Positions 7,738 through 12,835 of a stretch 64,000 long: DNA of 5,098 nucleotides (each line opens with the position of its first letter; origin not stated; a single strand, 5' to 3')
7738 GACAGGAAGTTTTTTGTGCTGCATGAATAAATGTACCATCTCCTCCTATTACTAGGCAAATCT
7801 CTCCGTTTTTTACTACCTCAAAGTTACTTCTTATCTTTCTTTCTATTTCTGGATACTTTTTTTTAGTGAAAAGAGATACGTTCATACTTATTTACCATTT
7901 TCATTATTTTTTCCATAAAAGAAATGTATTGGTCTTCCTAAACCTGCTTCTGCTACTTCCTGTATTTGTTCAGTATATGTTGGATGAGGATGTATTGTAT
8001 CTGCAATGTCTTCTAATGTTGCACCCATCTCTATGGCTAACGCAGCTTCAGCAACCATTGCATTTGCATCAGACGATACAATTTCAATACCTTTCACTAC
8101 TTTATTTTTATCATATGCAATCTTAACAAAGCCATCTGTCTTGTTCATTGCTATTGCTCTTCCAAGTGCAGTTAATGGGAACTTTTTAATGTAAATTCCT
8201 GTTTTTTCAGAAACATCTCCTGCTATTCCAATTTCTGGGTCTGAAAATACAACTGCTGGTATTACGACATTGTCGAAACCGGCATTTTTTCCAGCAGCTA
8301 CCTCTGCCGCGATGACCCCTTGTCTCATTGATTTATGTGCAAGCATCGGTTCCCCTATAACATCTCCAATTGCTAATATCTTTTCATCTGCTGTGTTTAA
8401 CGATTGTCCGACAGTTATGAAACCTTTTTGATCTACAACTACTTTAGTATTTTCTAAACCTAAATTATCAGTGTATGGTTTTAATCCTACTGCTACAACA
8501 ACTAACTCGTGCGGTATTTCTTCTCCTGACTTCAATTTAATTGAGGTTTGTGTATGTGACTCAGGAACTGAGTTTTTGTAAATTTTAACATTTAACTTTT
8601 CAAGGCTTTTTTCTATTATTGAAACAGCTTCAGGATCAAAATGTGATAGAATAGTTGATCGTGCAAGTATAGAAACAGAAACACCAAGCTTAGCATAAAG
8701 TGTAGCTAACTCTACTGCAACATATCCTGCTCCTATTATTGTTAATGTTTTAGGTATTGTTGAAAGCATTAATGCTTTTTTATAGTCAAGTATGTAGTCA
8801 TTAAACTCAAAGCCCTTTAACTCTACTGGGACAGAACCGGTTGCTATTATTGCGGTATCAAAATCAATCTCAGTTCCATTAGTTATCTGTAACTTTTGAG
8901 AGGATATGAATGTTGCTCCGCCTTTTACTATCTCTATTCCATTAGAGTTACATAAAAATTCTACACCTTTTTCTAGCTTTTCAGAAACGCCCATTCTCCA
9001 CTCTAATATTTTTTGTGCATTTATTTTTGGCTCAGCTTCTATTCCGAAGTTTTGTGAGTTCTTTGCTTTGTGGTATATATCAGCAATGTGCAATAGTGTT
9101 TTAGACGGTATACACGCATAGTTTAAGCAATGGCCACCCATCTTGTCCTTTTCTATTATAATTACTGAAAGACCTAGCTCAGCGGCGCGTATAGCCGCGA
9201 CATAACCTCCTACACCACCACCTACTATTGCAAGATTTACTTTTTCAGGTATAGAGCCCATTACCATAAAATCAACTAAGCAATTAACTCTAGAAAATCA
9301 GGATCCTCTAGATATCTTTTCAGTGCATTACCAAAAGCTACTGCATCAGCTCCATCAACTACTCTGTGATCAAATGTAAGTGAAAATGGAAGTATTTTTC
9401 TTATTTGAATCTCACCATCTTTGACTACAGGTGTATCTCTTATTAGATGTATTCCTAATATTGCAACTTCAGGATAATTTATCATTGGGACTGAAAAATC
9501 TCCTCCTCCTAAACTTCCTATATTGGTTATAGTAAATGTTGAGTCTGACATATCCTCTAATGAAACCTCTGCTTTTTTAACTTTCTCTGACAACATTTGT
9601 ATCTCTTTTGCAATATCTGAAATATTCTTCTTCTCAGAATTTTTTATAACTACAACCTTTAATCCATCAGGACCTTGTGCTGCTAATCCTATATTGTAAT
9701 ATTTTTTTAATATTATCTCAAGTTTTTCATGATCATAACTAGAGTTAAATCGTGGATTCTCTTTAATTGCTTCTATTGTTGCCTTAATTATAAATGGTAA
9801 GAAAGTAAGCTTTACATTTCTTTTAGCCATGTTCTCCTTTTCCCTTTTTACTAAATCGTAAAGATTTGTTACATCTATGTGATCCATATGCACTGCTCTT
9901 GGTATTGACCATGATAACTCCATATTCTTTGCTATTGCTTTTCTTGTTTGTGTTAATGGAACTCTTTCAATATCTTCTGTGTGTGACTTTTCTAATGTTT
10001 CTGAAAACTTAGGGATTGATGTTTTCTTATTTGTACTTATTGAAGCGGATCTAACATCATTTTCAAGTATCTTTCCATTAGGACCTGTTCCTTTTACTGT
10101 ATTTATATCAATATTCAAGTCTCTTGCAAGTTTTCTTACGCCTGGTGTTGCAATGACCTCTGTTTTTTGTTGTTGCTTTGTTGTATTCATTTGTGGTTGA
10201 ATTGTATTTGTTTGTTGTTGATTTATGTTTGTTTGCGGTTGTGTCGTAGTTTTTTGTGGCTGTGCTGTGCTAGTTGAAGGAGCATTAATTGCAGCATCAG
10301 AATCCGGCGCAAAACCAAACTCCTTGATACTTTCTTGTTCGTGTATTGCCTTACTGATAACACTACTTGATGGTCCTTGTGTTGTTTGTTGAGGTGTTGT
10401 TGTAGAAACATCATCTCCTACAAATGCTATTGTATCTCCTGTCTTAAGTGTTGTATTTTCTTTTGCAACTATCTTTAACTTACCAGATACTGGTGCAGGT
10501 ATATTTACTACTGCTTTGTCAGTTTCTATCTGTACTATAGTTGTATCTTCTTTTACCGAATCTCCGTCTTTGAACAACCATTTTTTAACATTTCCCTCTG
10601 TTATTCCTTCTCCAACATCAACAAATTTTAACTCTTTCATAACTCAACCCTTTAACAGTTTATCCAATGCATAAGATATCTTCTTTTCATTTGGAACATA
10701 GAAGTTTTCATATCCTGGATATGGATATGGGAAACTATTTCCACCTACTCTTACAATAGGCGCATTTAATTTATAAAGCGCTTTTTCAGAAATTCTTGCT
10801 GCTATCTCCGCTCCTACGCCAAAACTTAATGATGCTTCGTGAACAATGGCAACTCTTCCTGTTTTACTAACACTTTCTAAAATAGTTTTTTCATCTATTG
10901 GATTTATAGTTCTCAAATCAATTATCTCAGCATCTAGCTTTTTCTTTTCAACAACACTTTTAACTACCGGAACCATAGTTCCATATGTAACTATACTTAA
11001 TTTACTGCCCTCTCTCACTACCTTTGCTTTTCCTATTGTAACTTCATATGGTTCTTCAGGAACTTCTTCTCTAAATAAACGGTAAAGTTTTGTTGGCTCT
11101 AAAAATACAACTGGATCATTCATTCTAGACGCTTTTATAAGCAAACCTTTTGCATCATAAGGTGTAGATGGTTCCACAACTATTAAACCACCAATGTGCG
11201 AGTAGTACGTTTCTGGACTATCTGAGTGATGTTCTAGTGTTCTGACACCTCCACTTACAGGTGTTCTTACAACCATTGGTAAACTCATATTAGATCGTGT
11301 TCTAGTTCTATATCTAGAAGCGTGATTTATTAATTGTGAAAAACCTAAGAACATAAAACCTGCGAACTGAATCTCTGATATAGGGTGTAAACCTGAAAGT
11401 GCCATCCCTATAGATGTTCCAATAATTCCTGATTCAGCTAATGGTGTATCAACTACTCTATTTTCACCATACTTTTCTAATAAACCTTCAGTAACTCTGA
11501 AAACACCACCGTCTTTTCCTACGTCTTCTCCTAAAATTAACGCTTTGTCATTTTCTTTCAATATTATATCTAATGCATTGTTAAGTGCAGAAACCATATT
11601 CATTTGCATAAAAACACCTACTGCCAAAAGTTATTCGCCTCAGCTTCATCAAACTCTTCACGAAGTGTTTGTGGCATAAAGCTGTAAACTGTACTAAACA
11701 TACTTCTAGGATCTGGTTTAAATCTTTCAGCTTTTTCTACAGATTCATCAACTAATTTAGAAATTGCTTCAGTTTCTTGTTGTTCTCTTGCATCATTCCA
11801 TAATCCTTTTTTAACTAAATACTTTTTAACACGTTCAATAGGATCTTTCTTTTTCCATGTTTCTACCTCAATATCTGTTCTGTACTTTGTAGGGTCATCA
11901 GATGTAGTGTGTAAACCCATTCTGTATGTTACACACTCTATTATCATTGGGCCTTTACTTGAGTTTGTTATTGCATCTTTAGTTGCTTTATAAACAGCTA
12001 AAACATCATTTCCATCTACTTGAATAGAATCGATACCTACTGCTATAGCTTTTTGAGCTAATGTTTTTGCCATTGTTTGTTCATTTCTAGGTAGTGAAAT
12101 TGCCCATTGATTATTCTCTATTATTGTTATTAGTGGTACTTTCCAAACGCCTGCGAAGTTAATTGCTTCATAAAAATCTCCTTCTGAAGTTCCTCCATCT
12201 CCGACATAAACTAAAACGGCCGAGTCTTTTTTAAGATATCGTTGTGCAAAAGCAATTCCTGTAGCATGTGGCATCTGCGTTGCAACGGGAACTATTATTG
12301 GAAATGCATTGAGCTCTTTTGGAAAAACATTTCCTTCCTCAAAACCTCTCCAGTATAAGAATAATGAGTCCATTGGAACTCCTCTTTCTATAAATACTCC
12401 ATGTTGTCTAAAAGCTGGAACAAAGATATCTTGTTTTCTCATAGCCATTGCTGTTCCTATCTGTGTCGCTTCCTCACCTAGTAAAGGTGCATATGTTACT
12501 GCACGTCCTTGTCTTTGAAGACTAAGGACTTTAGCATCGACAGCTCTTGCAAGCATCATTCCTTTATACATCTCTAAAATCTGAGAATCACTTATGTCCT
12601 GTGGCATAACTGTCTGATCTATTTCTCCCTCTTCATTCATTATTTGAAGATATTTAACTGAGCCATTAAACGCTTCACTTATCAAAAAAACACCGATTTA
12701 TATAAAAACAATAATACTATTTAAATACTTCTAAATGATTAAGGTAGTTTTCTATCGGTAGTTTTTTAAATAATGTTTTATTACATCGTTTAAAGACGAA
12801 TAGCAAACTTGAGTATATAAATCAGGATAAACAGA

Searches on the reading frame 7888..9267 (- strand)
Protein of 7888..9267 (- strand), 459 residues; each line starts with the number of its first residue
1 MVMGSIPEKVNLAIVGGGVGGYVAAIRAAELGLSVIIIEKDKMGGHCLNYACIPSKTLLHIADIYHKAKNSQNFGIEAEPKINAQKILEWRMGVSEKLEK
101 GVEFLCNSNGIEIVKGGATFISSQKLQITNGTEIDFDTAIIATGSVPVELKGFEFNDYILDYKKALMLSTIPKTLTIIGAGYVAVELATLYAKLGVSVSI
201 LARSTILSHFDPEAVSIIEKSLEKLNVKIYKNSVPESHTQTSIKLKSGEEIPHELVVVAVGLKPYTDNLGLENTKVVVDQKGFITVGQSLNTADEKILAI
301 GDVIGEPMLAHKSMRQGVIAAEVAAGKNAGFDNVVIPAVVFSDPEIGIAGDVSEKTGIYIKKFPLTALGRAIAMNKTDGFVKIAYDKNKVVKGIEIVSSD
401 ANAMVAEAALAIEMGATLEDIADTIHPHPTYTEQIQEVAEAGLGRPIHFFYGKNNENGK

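Call 74: search_protein_families(library=pfam, proteins=[window:7888-9267:-], max_evalue=0.0001)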
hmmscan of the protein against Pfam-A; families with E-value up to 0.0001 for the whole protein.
window:7888-9267:- (459 aa): 9 families
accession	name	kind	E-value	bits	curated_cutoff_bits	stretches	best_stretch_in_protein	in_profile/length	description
PF07992.20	Pyr_redox_2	-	6e-62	210.1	26.1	1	11-317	2-291/291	Pyridine nucleotide-disulphide oxidoreductase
PF02852.28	Pyr_redox_dim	-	9e-25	87.5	25.3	1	336-438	1-109/110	Pyridine nucleotide-disulphide oxidoreductase, dimerisation domain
PF00070.33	Pyr_redox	-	3.5e-16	59.9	22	1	175-242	2-70/82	Pyridine nucleotide-disulphide oxidoreductase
PF13738.12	Pyr_redox_3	-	1.9e-11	44.2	30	1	14-285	2-288/305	Pyridine nucleotide-disulphide oxidoreductase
PF13450.12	NAD_binding_8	-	4e-07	30.7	21.9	1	14-70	1-57/68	NAD(P)-binding Rossmann-like domain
PF12831.13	FAD_oxidored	-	5.2e-07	29.7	27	1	12-45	2-35/416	FAD dependent oxidoreductase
PF01262.27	AlaDh_PNT_C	-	7.5e-07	29.2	23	0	2-42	19-61/214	Alanine dehydrogenase/PNT, C-terminal domain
PF00890.30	FAD_binding_2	-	3.3e-06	27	20.4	1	12-46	2-37/414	FAD binding domain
PF01134.28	GIDA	-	6.2e-05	22.7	22.1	1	13-145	3-150/391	Glucose inhibited division protein A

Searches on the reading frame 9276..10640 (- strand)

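Call 74: search_protein_families(library=pfam, proteins=[window:9276-10640:-], max_evalue=0.0001)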
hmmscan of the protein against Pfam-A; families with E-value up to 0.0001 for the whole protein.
window:9276-10640:- (454 aa): 3 families
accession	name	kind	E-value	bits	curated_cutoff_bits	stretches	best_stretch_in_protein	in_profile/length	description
PF00198.28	2-oxoacid_dh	-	7e-81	271.5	23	1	223-450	3-230/232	2-oxoacid dehydrogenases acyltransferase (catalytic domain)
PF00364.28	Biotin_lipoyl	-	9.1e-17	61.1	22.1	1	3-72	2-71/73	Biotin-requiring enzyme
PF02817.22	E3_binding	-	7.6e-15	55.3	23.7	1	162-197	1-36/36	e3 binding domain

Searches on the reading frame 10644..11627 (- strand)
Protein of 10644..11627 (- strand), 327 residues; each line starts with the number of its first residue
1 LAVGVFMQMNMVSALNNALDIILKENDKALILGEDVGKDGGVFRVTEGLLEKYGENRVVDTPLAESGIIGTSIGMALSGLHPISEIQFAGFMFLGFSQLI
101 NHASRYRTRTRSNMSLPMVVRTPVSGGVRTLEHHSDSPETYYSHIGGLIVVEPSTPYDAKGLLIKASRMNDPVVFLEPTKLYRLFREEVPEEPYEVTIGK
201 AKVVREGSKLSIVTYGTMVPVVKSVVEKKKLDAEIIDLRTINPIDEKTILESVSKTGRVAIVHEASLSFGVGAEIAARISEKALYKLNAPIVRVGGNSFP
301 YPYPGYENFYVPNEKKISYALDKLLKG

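Call 74: search_protein_families(library=pfam, proteins=[window:10644-11627:-], max_evalue=0.0001)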
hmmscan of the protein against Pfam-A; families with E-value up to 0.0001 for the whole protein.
window:10644-11627:- (327 aa): 2 families
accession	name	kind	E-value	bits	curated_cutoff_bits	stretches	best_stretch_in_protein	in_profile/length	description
PF02779.29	Transket_pyr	-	8.7e-37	126.9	27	1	8-183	2-173/174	Transketolase, pyrimidine binding domain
PF02780.25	Transketolase_C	-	5.8e-33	113.9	25.9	1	199-317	1-124/124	Transketolase, C-terminal domain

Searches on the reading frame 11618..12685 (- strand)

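Call 74: search_protein_families(library=pfam, proteins=[window:11618-12685:-], max_evalue=0.0001)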
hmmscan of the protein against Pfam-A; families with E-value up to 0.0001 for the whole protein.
window:11618-12685:- (355 aa): 3 families
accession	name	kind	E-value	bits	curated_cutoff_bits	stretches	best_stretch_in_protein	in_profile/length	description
PF00676.26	E1_dh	-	4.1e-87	292.4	22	1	41-322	2-294/300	Dehydrogenase E1 component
PF13292.11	DXP_synthase_N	-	1.5e-08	34.7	21.2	1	136-236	115-215/274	1-deoxy-D-xylulose-5-phosphate synthase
PF00456.26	Transketolase_N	-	6.9e-06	25.7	22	1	153-254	143-244/334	Transketolase, thiamine diphosphate binding domain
